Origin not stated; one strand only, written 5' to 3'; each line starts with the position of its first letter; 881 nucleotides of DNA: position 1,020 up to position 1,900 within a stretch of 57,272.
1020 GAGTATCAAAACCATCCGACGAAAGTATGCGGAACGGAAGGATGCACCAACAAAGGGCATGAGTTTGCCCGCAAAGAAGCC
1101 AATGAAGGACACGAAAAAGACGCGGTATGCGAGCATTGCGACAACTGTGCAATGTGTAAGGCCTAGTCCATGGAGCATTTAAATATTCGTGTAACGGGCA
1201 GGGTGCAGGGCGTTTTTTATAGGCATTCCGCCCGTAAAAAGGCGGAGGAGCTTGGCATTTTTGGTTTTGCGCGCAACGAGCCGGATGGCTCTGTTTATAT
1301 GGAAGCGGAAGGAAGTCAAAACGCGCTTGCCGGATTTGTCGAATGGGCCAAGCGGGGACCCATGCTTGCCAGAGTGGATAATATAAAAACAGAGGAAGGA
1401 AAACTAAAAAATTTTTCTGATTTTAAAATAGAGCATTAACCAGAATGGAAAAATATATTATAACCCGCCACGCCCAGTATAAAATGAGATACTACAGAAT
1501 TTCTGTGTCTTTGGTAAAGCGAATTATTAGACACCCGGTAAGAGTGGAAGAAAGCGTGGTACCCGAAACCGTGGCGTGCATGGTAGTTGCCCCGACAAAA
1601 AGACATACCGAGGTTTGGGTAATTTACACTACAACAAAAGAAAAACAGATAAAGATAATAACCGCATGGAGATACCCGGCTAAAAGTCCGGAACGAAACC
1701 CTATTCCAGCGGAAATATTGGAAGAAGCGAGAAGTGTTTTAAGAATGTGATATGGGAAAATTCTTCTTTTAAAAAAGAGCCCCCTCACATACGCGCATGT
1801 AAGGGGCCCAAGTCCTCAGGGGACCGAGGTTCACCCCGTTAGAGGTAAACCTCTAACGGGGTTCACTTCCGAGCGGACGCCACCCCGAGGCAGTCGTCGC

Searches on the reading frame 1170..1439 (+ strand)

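Call 9: search_protein_families(library=pfam, max_evalue=0.1, proteins=[window:1170-1439:+])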
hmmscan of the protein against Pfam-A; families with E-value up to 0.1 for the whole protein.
window:1170-1439:+ (89 aa): 1 family
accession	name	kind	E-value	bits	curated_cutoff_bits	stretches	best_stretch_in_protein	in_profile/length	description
PF00708.24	Acylphosphatase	-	1.5e-23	83.3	22.5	1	5-87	2-85/85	Acylphosphatase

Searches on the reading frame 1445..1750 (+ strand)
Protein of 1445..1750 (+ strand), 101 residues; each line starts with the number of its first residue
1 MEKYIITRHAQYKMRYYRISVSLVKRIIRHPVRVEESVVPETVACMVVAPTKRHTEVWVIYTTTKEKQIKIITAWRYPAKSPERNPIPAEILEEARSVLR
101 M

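Call 9: search_protein_families(library=pfam, max_evalue=0.1, proteins=[window:1445-1750:+])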
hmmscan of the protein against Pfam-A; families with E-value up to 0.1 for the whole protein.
window:1445-1750:+ (101 aa): 1 family
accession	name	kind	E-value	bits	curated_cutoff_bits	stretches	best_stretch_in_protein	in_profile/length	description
PF14076.12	DUF4258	-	0.00027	21.6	25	1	6-76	1-71/71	Domain of unknown function (DUF4258)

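Call 17: find_encoding_contigs(protein=window:1445-1750:+, flank=6000, max_places=10)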
Protein window:1445-1750:+ (101 aa): 1 contig read that carries it; 1 place shown.
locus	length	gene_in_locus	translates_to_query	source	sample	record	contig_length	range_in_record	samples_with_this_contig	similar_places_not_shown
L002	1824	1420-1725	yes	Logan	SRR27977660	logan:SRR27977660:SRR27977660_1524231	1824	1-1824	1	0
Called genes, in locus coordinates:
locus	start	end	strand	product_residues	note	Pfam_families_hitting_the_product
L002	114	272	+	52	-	-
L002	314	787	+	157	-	PF00588:SpoU_methylase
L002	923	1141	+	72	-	-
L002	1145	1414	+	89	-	PF00708:Acylphosphatase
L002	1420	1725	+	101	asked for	-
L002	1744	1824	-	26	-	?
